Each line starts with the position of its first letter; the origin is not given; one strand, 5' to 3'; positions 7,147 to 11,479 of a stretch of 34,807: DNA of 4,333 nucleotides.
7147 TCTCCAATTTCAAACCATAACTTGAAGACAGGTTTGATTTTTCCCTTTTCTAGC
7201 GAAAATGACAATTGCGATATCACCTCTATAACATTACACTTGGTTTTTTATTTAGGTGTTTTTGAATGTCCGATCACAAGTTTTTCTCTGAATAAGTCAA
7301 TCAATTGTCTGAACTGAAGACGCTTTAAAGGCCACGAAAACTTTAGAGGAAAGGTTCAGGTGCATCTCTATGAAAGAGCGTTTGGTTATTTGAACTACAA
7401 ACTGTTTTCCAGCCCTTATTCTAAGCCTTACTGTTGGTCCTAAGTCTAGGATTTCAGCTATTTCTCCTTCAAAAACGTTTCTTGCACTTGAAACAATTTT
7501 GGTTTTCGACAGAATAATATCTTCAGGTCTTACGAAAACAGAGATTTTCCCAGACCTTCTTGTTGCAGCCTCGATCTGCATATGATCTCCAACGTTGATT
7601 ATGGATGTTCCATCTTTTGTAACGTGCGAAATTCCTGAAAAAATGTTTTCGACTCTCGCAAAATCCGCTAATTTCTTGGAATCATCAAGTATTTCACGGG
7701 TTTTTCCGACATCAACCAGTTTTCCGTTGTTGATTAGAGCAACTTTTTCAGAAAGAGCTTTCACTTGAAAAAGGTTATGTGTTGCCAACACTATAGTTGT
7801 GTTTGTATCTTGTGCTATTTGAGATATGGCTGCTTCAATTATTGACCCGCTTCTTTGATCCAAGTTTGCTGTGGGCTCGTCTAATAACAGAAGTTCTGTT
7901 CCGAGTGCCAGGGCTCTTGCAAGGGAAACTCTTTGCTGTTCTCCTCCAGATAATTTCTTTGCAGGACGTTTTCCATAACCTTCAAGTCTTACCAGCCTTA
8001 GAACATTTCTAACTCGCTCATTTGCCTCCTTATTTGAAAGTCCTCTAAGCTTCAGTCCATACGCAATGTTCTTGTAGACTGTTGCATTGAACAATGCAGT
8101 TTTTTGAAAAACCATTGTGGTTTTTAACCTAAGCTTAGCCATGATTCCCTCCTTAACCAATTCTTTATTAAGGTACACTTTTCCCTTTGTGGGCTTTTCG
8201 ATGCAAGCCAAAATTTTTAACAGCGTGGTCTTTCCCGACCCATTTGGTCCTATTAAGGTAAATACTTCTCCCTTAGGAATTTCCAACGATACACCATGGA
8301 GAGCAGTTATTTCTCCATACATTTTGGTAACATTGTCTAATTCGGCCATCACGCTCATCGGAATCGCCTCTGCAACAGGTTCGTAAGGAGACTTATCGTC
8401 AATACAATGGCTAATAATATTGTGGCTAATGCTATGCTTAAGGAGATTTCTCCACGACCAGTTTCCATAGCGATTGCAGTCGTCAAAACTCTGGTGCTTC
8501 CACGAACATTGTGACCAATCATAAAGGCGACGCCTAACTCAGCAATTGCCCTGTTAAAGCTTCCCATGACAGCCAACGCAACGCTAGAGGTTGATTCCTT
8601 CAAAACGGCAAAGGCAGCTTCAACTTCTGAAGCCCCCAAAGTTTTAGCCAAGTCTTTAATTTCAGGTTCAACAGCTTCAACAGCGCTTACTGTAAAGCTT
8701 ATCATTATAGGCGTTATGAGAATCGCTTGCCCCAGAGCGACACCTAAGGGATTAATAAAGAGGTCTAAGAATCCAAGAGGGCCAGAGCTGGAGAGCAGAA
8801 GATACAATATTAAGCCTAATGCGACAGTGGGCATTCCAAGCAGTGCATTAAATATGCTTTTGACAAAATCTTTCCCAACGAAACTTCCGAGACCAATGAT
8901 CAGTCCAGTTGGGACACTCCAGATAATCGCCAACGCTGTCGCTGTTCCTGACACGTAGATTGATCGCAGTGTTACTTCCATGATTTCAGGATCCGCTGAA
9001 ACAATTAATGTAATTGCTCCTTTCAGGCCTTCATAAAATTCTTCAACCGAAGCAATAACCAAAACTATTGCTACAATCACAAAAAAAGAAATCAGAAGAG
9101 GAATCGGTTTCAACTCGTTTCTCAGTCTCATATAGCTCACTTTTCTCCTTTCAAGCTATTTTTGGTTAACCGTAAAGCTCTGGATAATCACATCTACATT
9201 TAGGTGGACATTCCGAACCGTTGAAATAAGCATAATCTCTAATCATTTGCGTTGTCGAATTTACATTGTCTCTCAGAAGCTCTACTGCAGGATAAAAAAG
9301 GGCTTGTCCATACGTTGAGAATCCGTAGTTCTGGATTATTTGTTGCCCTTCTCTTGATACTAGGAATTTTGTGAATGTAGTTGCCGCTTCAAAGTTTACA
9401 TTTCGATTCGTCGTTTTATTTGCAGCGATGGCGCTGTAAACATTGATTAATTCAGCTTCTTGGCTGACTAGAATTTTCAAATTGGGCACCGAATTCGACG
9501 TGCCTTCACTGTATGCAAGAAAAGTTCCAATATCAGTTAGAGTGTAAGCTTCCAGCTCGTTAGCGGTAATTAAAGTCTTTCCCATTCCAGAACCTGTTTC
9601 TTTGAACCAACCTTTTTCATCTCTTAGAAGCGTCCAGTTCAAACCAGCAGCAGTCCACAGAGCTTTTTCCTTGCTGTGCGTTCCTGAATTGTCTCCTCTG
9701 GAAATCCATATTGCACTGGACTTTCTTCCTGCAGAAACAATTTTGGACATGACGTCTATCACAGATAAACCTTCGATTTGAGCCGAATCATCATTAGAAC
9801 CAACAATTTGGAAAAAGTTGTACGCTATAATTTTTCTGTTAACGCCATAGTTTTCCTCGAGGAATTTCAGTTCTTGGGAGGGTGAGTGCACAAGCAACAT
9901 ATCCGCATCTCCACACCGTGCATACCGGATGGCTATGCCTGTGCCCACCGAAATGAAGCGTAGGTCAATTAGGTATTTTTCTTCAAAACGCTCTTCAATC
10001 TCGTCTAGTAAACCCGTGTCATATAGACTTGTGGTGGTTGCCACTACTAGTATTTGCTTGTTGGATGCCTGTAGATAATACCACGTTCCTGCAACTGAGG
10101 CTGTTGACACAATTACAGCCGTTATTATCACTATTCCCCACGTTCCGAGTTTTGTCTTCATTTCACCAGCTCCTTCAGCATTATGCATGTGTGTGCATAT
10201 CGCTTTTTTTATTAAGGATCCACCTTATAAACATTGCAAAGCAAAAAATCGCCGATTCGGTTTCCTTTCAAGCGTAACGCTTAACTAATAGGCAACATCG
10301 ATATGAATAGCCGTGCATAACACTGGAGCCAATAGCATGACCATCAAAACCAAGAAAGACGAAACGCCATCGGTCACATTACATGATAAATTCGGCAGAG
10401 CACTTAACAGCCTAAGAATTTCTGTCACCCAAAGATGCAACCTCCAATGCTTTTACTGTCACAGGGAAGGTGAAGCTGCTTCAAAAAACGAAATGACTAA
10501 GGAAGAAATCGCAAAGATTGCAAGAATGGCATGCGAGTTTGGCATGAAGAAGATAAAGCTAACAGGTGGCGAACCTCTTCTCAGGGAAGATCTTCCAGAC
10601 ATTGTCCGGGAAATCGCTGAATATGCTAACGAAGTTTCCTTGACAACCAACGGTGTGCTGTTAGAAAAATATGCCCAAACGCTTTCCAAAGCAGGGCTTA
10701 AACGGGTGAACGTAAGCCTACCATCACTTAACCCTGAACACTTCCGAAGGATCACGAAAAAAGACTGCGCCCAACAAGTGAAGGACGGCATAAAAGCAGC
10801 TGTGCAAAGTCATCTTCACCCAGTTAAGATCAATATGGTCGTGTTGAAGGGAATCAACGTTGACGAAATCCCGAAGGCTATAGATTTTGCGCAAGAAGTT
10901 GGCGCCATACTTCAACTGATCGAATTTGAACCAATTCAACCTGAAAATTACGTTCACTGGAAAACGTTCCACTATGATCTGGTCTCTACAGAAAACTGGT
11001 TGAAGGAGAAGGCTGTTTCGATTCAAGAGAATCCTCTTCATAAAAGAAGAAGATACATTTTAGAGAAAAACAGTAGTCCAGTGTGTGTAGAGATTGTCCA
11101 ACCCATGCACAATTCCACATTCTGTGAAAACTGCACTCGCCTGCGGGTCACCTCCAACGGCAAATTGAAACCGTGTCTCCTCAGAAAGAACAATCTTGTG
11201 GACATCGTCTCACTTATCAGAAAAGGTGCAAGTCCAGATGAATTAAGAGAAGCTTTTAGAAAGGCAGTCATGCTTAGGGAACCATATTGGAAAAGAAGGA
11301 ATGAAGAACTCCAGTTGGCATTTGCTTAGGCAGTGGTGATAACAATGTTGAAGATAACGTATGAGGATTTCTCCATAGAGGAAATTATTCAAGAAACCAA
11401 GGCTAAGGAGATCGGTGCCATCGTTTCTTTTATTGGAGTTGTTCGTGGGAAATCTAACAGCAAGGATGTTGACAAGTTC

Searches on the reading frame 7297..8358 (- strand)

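Call 62: search_protein_families(library=pfam, proteins=[window:7297-8358:-], max_evalue=0.0001)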
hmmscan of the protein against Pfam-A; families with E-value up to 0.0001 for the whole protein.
window:7297-8358:- (353 aa): 5 families
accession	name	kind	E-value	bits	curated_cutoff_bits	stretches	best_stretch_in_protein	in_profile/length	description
PF00005.33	ABC_tran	-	1.3e-35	123.4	25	1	20-164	1-137/137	ABC transporter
PF03459.23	TOBE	-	5.3e-10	39.8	22.3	1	290-349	1-62/64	TOBE domain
PF13304.12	AAA_21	-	5.6e-10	40.2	27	1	34-52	3-21/304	AAA domain, putative AbiEii toxin, Type IV TA system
PF02463.25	SMC_N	-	4.5e-06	26.7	40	0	32-199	26-204/220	RecF/RecN/SMC N terminal domain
PF08402.16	TOBE_2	-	7.5e-05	23.2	21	0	275-349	2-73/76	TOBE domain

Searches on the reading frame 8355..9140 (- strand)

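Call 62: search_protein_families(library=pfam, proteins=[window:8355-9140:-], max_evalue=0.0001)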
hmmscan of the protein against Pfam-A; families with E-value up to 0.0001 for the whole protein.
window:8355-9140:- (261 aa): 1 family
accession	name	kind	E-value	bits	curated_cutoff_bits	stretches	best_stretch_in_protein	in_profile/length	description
PF00528.27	BPD_transp_1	-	6.9e-11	42.6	26.4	1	76-261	2-183/184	Binding-protein-dependent transport system inner membrane component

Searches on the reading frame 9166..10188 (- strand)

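Call 62: search_protein_families(library=pfam, proteins=[window:9166-10188:-], max_evalue=0.0001)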
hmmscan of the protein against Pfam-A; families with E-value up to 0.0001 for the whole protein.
window:9166-10188:- (340 aa): 2 families
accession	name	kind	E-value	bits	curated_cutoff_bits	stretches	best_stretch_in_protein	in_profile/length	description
PF12849.12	PBP_like_2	-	1.3e-27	97.7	27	1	45-280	7-267/267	PBP superfamily domain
PF13531.11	SBP_bac_11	-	2.7e-10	40.9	25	1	49-290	3-226/227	Bacterial extracellular solute-binding protein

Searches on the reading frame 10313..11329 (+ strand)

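Call 62: search_protein_families(library=pfam, proteins=[window:10313-11329:+], max_evalue=0.0001)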
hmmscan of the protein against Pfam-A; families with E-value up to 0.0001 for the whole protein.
window:10313-11329:+ (338 aa): 4 families
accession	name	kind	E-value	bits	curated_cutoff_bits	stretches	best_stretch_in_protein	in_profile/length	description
PF04055.27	Radical_SAM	-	2e-35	122.9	29.5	1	36-193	1-166/166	Radical SAM superfamily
PF06463.18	Mob_synth_C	-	5e-22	78.6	37.4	1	200-326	3-126/128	Molybdenum Cofactor Synthesis C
PF13353.11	Fer4_12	-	1.3e-06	29.2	22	1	39-135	12-112/137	4Fe-4S single cluster domain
PF00682.25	HMGL-like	-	6.1e-05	23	29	0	51-199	10-157/260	HMGL-like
